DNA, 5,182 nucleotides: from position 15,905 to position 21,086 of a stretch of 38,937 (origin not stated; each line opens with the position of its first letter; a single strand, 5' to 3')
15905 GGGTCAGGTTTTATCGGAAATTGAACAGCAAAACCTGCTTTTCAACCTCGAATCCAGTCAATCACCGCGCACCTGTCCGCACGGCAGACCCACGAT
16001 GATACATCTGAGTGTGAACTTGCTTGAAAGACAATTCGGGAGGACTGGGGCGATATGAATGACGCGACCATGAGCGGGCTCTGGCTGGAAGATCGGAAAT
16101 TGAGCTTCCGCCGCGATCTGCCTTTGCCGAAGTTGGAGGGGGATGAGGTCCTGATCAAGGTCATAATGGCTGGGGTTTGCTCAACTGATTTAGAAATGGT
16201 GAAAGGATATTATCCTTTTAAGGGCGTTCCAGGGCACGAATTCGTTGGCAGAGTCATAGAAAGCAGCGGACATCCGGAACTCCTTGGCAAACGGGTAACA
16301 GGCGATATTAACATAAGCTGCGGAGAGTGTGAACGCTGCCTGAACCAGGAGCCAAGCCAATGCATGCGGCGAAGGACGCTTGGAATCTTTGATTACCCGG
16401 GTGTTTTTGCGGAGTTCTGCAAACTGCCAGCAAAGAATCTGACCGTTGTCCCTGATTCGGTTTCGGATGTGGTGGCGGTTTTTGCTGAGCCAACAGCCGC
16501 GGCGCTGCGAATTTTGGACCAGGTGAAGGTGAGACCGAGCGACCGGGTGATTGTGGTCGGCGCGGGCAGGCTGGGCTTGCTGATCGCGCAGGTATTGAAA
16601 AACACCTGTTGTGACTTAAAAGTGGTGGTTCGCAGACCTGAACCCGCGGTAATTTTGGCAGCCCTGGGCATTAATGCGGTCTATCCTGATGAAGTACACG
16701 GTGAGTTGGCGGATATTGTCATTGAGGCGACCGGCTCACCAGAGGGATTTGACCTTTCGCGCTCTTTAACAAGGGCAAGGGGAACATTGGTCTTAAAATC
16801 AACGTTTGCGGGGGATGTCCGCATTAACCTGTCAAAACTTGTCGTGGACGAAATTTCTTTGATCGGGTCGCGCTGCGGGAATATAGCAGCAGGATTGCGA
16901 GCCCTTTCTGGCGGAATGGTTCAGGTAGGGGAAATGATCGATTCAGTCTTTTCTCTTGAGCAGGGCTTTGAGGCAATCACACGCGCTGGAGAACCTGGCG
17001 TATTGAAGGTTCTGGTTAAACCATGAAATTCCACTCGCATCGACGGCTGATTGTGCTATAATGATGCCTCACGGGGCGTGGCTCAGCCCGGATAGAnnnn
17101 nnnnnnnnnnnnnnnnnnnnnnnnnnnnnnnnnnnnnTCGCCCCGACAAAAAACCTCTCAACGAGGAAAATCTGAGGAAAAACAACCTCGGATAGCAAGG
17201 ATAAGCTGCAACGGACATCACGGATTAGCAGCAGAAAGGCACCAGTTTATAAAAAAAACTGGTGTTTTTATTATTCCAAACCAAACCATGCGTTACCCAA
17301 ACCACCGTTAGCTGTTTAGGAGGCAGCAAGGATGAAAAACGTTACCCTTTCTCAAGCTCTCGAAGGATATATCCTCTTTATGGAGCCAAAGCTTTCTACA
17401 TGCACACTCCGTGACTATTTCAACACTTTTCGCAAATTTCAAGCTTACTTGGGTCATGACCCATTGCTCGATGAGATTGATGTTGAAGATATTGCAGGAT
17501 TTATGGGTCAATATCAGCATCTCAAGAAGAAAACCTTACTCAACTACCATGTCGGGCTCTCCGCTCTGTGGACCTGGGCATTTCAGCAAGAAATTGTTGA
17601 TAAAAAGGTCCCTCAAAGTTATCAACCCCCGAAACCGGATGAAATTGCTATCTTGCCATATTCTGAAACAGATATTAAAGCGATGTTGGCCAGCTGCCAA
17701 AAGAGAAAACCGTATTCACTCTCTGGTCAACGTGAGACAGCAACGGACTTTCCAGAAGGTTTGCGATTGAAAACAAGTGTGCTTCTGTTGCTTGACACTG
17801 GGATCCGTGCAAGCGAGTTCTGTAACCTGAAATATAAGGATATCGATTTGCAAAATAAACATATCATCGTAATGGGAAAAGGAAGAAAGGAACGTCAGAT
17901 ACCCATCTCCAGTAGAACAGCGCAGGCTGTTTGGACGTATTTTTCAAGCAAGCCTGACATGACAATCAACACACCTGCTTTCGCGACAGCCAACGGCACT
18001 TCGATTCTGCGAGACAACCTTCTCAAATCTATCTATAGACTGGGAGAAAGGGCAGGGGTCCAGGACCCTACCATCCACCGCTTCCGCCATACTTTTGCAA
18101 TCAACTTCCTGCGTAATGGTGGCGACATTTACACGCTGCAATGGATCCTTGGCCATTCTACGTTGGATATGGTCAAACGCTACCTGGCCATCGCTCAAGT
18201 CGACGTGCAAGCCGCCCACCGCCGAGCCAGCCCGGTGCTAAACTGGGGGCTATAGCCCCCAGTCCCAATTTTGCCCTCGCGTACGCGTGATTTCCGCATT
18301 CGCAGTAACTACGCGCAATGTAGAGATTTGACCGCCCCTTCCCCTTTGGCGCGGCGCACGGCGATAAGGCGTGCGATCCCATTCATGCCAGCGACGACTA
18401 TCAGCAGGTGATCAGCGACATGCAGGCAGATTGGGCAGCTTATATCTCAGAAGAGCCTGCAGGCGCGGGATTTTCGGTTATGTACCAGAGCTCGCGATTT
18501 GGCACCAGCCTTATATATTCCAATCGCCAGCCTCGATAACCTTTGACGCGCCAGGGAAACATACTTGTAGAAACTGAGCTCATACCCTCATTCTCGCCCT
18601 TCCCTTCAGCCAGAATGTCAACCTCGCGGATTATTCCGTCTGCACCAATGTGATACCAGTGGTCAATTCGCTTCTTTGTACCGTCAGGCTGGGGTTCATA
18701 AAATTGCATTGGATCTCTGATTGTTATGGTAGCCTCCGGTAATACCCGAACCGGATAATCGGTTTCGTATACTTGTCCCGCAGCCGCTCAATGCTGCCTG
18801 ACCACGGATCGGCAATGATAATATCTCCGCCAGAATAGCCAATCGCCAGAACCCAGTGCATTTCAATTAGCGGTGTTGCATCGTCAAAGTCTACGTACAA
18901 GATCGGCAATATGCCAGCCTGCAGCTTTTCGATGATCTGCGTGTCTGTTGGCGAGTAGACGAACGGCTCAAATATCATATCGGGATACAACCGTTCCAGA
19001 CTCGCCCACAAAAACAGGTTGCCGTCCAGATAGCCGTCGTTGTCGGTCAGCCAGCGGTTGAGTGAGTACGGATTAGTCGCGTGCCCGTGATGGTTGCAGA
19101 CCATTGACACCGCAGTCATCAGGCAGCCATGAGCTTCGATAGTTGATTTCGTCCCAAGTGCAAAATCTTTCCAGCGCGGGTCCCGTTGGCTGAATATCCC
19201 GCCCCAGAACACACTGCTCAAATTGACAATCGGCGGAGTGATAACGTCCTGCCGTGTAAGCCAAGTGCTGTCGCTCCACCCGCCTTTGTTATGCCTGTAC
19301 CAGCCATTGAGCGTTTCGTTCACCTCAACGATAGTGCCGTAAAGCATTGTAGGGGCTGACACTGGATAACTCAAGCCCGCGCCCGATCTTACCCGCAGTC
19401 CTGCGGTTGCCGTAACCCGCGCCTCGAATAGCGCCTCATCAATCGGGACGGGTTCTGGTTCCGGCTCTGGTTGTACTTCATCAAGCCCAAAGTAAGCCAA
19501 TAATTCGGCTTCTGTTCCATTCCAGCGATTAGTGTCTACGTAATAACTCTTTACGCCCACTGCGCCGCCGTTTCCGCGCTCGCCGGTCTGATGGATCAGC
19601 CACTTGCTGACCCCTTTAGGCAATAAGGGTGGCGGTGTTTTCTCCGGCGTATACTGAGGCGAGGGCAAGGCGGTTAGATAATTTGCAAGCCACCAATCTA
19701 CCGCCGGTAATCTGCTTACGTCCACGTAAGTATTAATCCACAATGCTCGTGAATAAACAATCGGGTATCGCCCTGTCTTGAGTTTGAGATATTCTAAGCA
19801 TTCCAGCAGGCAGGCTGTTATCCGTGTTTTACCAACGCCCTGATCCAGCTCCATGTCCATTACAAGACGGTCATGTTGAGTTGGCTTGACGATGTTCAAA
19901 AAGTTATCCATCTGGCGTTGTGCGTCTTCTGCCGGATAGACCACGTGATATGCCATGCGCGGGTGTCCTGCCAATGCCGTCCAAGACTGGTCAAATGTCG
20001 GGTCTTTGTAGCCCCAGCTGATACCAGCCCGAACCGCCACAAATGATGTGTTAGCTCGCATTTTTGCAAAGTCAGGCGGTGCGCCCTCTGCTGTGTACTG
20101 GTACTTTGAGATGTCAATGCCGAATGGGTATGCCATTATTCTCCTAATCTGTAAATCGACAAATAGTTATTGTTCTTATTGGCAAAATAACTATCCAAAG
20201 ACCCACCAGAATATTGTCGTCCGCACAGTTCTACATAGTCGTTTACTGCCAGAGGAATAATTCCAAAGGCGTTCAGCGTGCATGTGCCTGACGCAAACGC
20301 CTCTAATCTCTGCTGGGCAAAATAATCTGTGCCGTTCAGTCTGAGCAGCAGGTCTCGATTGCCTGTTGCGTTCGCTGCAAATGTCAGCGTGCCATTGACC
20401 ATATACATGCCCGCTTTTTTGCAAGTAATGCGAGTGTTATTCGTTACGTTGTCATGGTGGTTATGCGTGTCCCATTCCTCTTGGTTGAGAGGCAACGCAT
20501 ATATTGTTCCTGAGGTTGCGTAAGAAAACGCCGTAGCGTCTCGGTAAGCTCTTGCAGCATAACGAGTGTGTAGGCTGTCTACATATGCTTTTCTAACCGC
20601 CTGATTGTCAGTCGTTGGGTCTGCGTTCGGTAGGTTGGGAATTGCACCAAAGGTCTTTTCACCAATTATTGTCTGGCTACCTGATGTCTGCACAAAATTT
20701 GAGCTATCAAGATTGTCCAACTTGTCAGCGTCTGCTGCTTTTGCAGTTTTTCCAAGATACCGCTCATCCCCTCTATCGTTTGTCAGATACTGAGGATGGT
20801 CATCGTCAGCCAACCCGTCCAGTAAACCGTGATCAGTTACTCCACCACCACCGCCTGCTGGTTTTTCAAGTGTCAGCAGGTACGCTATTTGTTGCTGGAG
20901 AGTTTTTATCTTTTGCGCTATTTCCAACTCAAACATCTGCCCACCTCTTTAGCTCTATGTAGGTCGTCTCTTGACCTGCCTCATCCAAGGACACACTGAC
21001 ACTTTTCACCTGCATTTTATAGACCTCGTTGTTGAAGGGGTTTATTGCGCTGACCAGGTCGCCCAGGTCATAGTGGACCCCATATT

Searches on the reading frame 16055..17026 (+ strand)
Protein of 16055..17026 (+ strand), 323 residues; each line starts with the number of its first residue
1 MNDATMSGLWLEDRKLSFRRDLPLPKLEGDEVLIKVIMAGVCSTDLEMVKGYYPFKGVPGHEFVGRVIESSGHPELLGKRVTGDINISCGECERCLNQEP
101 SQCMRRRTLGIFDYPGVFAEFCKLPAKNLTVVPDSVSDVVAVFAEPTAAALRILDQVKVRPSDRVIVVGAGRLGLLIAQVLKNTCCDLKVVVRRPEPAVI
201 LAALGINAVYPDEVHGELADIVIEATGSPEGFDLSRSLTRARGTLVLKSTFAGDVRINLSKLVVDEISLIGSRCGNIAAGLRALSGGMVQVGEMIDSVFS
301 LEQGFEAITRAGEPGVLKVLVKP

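Call 35: search_protein_families(library=pfam, proteins=[window:16055-17026:+], max_evalue=0.001)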
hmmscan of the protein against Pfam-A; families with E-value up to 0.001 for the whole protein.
window:16055-17026:+ (323 aa): 4 families
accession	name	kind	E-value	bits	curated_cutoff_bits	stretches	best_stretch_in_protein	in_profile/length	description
PF08240.17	ADH_N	-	4.7e-21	75.4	23.5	1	30-134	3-104/104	Alcohol dehydrogenase GroES-like domain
PF00107.32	ADH_zinc_N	-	2.1e-09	37.9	31.8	1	173-276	2-116/129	Zinc-binding dehydrogenase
PF16912.11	Glu_dehyd_C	-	1.5e-06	28.2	34.9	1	151-258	21-140/211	Glucose dehydrogenase C-terminus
PF01488.26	Shikimate_DH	-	0.00034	21.1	24.3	1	162-232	12-89/138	Shikimate / quinate 5-dehydrogenase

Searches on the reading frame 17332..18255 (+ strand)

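Call 35: search_protein_families(library=pfam, proteins=[window:17332-18255:+], max_evalue=0.001)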
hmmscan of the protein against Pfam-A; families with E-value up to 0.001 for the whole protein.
window:17332-18255:+ (307 aa): 3 families
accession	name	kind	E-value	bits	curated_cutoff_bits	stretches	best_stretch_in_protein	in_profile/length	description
PF00589.27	Phage_integrase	-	1.3e-32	113.4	27.1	1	138-288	16-169/172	Phage integrase family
PF13102.12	Phage_int_SAM_5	-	9.7e-05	23.1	22.3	1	11-93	7-92/98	Phage integrase SAM-like domain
PF02899.23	Phage_int_SAM_1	-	0.00036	21.2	22.3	0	15-85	8-81/83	Phage integrase, N-terminal SAM-like domain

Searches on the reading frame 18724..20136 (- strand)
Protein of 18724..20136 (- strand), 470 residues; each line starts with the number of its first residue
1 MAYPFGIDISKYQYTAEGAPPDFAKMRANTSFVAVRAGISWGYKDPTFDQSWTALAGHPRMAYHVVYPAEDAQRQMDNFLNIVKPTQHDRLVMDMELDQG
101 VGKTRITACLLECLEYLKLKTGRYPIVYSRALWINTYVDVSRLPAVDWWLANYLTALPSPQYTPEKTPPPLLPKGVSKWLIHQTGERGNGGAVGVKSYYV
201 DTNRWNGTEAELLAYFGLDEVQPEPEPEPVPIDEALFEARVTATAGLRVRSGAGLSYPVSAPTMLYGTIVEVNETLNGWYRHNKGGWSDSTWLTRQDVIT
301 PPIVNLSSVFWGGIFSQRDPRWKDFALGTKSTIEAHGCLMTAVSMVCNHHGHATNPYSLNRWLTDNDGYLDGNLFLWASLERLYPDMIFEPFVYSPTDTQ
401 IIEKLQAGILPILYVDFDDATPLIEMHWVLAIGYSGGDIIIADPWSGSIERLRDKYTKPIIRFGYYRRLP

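Call 35: search_protein_families(library=pfam, proteins=[window:18724-20136:-], max_evalue=0.001)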
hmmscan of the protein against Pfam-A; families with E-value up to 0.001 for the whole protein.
window:18724-20136:- (470 aa): 2 families
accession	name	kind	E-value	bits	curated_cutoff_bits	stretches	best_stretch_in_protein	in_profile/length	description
PF01183.26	Glyco_hydro_25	-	1.3e-19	71.7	27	1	7-183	1-170/180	Glycosyl hydrolases family 25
PF13529.12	Peptidase_C39_2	-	3.3e-05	24.9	24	1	334-445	12-143/143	Peptidase_C39 like family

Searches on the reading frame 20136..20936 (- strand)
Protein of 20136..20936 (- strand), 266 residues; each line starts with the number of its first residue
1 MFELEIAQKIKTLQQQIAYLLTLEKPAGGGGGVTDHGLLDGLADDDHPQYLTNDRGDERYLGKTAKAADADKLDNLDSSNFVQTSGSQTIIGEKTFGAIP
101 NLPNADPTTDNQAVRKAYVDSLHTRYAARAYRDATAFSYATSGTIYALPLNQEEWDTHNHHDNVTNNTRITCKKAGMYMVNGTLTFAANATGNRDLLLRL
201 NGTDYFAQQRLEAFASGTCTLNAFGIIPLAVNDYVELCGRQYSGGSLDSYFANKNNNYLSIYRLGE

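Call 35: search_protein_families(library=pfam, proteins=[window:20136-20936:-], max_evalue=0.001)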
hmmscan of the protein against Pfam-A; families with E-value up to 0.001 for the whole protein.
window:20136-20936:- (266 aa): 1 family
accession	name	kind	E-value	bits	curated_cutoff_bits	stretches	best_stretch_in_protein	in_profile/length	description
PF18573.7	BclA_C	-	0.0003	21.1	38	1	149-264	21-127/128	BclA C-terminal domain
